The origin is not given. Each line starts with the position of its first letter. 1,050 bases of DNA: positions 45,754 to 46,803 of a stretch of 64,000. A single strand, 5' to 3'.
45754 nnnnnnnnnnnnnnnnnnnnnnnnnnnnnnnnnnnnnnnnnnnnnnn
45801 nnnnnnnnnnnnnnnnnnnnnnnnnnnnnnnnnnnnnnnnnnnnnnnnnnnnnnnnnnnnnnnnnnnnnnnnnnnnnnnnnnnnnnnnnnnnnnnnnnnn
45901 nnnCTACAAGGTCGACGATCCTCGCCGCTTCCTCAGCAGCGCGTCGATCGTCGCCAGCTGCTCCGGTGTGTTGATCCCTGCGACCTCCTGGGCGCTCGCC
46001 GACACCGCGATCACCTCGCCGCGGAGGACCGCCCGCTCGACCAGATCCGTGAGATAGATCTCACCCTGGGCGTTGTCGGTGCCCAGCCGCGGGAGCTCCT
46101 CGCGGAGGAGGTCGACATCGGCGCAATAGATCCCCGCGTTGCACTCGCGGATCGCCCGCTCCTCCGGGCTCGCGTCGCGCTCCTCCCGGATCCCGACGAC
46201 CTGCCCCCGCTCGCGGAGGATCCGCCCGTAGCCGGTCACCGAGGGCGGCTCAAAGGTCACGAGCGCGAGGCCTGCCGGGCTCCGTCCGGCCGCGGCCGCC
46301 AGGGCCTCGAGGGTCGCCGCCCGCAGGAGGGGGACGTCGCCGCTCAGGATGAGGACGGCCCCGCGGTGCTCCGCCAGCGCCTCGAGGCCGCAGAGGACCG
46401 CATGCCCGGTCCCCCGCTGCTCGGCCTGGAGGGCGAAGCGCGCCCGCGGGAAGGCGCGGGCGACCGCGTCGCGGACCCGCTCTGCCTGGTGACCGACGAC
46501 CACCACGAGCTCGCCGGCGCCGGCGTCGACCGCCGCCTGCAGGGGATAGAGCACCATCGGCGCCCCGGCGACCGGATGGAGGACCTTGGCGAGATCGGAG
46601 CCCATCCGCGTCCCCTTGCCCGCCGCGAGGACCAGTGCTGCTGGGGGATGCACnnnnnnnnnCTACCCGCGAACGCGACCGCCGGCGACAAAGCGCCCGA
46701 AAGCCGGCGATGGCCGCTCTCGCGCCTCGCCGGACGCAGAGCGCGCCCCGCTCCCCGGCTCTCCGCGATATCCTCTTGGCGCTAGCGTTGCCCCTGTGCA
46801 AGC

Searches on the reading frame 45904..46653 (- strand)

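Call 75: search_protein_families(library=pfam, max_evalue=0.00001, proteins=[window:45904-46653:-])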
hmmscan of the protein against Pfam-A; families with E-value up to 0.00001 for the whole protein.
window:45904-46653:- (249 aa): 3 families
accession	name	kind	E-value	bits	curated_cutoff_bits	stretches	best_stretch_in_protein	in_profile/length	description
PF12804.13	NTP_transf_3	-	3.2e-22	79.9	27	1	6-135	1-124/160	MobA-like NTP transferase domain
PF00483.29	NTP_transferase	-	4.2e-14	53.2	21.2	1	6-213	2-214/245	Nucleotidyl transferase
PF01128.25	IspD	-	5.4e-10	39.8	27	1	6-131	3-126/221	2-C-methyl-D-erythritol 4-phosphate cytidylyltransferase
